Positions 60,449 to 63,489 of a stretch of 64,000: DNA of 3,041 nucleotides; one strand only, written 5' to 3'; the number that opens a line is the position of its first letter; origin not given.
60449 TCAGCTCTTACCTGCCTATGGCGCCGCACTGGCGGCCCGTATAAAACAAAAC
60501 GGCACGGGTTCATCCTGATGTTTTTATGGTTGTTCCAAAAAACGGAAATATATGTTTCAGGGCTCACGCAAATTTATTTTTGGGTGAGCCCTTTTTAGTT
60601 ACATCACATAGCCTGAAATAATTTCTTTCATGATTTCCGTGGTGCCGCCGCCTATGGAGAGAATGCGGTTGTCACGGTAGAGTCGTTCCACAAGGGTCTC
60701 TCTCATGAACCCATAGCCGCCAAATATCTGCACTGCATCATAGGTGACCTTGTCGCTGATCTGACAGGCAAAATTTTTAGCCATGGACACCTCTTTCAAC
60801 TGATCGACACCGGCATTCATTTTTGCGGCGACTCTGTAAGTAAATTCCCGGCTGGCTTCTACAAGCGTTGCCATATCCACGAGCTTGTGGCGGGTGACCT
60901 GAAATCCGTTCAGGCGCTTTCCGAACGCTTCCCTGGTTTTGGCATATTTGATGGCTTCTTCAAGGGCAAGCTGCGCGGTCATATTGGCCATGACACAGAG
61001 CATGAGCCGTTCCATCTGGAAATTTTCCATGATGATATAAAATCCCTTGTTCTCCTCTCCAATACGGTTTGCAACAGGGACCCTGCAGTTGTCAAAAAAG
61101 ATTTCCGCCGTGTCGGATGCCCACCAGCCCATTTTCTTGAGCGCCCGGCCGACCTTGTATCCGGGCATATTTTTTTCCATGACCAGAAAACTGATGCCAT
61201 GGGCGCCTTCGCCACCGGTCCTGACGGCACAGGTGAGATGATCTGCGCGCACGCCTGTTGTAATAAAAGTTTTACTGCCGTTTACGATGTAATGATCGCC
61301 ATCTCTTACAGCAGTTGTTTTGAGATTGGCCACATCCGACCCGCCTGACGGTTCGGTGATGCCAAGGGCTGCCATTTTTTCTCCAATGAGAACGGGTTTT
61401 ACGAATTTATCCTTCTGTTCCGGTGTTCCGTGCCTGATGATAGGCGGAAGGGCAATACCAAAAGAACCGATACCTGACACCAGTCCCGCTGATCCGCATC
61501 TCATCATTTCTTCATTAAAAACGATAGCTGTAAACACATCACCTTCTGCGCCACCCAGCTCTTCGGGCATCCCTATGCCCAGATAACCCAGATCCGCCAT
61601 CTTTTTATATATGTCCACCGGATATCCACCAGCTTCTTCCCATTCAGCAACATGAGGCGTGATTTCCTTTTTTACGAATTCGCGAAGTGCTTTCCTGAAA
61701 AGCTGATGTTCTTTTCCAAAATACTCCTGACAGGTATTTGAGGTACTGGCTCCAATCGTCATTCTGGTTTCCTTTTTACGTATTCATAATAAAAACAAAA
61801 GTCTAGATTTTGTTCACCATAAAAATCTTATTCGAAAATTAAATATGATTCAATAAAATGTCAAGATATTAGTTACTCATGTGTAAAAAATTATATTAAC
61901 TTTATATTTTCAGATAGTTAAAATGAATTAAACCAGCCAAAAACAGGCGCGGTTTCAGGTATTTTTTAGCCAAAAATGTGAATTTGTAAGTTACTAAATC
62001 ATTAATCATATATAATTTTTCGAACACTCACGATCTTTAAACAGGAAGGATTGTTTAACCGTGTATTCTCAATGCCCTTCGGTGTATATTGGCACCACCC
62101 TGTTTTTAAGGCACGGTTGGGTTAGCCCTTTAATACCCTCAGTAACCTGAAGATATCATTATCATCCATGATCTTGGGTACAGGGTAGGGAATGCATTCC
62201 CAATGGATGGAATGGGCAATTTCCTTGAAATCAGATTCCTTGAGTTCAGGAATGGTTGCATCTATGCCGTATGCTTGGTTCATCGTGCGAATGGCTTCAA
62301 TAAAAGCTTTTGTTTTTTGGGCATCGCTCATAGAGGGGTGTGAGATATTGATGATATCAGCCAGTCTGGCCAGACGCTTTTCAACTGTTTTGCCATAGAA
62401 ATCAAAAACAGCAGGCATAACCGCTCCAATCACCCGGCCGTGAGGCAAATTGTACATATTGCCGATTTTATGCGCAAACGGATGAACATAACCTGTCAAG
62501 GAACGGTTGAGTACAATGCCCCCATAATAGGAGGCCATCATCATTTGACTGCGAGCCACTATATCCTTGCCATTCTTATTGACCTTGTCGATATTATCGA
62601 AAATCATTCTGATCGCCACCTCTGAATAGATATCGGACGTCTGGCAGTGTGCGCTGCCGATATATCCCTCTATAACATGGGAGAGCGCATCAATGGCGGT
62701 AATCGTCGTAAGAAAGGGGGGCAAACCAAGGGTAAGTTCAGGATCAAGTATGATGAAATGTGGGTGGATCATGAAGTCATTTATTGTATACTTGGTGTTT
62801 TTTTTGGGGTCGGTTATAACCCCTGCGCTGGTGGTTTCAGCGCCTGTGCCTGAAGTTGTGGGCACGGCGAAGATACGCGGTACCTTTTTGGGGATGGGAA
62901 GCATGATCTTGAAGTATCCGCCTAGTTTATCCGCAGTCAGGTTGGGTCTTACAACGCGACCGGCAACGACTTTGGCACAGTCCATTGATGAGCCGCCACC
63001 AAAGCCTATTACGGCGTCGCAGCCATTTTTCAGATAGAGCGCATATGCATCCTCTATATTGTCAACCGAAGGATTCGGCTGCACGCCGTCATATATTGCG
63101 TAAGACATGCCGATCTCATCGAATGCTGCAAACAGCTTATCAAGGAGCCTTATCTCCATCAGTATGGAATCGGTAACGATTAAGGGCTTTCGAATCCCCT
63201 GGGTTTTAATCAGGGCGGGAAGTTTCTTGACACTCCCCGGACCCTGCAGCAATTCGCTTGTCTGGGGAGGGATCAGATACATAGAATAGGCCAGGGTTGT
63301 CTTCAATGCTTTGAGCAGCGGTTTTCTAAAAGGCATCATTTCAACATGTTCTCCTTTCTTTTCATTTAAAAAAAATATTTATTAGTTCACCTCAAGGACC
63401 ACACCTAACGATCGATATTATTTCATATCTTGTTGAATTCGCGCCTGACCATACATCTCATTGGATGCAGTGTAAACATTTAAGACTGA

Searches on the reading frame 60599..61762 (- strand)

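Call 3: search_protein_families(library=pfam, proteins=[window:60599-61762:-], max_evalue=0.01)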
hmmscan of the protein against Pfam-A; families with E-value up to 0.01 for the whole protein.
window:60599-61762:- (387 aa): 4 families
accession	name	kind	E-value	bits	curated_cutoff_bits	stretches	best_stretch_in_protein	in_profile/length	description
PF00441.29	Acyl-CoA_dh_1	-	5e-47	160.2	22.4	1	238-383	1-146/150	Acyl-CoA dehydrogenase, C-terminal domain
PF02771.21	Acyl-CoA_dh_N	-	3.3e-31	108.4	22.9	1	17-128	2-113/113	Acyl-CoA dehydrogenase, N-terminal domain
PF02770.24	Acyl-CoA_dh_M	-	1.4e-23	83.4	33.3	1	132-226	1-97/97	Acyl-CoA dehydrogenase, middle domain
PF08028.16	Acyl-CoA_dh_2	-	1.6e-12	48.3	22.7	1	262-367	10-125/134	Acyl-CoA dehydrogenase, C-terminal domain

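Call 4: search_protein_families(library=ncbifam, proteins=[window:60599-61762:-], max_evalue=0.01)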
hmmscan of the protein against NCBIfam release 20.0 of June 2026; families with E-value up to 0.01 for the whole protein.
window:60599-61762:- (387 aa): 21 families
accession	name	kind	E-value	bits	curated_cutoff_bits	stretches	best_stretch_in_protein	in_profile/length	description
NF042972.1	AcrlCoAredClosAcrC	equivalog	3.8e-98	328.6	640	1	15-386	5-376/378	acryloyl-CoA reductase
NF043006.1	CyhCrbnylCoADH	equivalog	1.9e-81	274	650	1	19-383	8-372/380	cyclohexane-1-carbonyl-CoA dehydrogenase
NF058590.1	AcCoDHFadEBacil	equivalog_domain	3.6e-78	263.6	600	1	13-386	19-410/586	acyl-CoA dehydrogenase FadE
NF045552.1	GlutCoADH_Des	equivalog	4.9e-76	256.4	470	1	15-383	5-376/387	glutaryl-CoA dehydrogenase Acd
NF008997.0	PRK12341.1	equivalog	1.9e-75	254.3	537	1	17-381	7-371/382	acyl-CoA dehydrogenase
NF042439.1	SulpropCoADesulf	equivalog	4.6e-67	226.4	600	1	25-386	3-370/379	3-sulfinopropanoyl-CoA desulfinase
TIGR03207.1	cyc_hxne_CoA_dh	equivalog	1.4e-62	211.6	575.35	1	20-383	6-368/372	cyclohexanecarboxyl-CoA dehydrogenase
NF002885.1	PRK03354.1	equivalog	3.6e-60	204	540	1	17-378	7-365/378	crotonobetainyl-CoA dehydrogenase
NF045652.1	ProlPCPDhRedW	equivalog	7.5e-60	202.7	650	1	20-382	5-369/376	L-prolyl-[peptidyl-carrier protein] dehydrogenase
NF053553.1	prodigi_MBC_PigA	equivalog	8.6e-58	196.3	500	1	25-383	15-376/381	prodigiosin MBC biosynthesis dehydrogenase PigA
NF052270.1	Staph_DH_FadE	equivalog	1.2e-33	116.4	600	1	23-383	29-390/400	acyl-CoA dehydrogenase FadE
TIGR03204.1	pimC_large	equivalog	1.9e-31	109.3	623.85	1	15-255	4-247/395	pimeloyl-CoA dehydrogenase large subunit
NF037942.1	ac_ACP_DH_MbtN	equivalog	4.6e-28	98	700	1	21-383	4-362/376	mycobactin biosynthesis acyl-ACP dehydrogenase MbtN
TIGR03203.1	pimD_small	equivalog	1.3e-25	90.4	652.7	1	42-363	33-353/378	pimeloyl-CoA dehydrogenase small subunit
NF049984.1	Rv1679_FadE16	equivalog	3.7e-24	85.6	600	1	36-379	14-358/371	Rv1679 family acyl-CoA dehydrogenase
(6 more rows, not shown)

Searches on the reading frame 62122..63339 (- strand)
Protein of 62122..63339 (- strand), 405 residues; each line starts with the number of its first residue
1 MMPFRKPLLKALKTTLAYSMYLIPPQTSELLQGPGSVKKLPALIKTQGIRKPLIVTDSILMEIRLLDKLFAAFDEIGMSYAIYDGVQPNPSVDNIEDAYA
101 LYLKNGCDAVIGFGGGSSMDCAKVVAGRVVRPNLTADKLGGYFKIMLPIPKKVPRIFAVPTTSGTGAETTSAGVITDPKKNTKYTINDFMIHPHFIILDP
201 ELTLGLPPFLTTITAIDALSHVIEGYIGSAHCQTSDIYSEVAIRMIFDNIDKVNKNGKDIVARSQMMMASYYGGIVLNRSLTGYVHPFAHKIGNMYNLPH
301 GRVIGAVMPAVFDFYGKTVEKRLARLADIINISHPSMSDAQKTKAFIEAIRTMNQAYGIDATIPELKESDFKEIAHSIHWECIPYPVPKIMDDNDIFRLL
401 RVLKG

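Call 3: search_protein_families(library=pfam, proteins=[window:62122-63339:-], max_evalue=0.01)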
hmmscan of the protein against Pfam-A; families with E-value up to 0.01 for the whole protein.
window:62122-63339:- (405 aa): 3 families
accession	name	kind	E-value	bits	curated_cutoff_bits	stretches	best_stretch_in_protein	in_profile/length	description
PF00465.25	Fe-ADH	-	2.3e-46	157.9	31.3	1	29-200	3-168/168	Iron-containing alcohol dehydrogenase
PF25137.1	ADH_Fe_C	-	3e-35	122.1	27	1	213-401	3-191/194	Fe-containing alcohol dehydrogenase family, C-terminal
PF13685.12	Fe-ADH_2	-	1.4e-11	45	28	1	33-130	3-98/149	Iron-containing alcohol dehydrogenase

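Call 4: search_protein_families(library=ncbifam, proteins=[window:62122-63339:-], max_evalue=0.01)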
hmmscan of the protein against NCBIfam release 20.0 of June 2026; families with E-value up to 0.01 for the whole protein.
window:62122-63339:- (405 aa): 17 families
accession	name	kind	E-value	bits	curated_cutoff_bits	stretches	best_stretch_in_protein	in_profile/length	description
TIGR02638.1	lactal_redase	equivalog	5.2e-76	255.9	523.15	1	31-378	11-357/379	lactaldehyde reductase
NF041833.1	Fe_ADH_ErcA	equivalog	2.8e-69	234.1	550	1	28-396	9-374/382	alcohol dehydrogenase-like regulatory protein ErcA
NF053866.1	CholDhdGbsBBac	equivalog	5.1e-68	229.5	550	1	29-372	17-354/392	choline dehydrogenase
NF007911.0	PRK10624.1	equivalog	3.3e-67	227.1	537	1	32-399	13-377/382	lactaldehyde reductase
NF058672.1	4HyButDHCUPNE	equivalog_domain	3e-63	214.3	500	1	34-369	14-343/378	4-hydroxybutyrate dehydrogenase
NF007363.0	PRK09860.1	equivalog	4.9e-61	207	581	1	31-378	13-357/383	L-threonine dehydrogenase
NF010378.0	PRK13805.1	equivalog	2.9e-58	197.5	951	1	43-373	475-829/872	bifunctional acetaldehyde-CoA/alcohol dehydrogenase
NF050025.1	SulfAcetaldRedSarD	equivalog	4.2e-54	183.9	700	1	28-361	9-339/385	sulfoacetaldehyde reductase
NF011998.0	PRK15454.1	equivalog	8.1e-46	156.5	556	1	21-333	24-328/395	ethanolamine utilization ethanol dehydrogenase EutG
TIGR03405.1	Phn_Fe-ADH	equivalog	9.4e-43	146.3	423.7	1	33-361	10-333/355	iron-containing alcohol dehydrogenase PsrA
TIGR04266.1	NDMA_methanol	equivalog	1.3e-32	113.2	625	1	43-367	32-355/420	NDMA-dependent methanol dehydrogenase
NF011717.0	PRK15138.1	equivalog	1.2e-22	80.5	645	1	62-365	43-345/387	alcohol dehydrogenase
NF041822.1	daptide_DH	equivalog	5.4e-16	58.4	300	1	54-254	5-204/363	daptide-type RiPP biosynthesis dehydogenase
NF006941.0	PRK09423.1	subfamily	3.8e-11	42.4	336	1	29-132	10-110/367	glycerol dehydrogenase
NF047954.1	PrpdilGlycDhGldA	equivalog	1.5e-06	27.7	700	1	30-126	11-104/365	bifunctional L-1,2-propanediol dehydrogenase/glycerol dehydrogenase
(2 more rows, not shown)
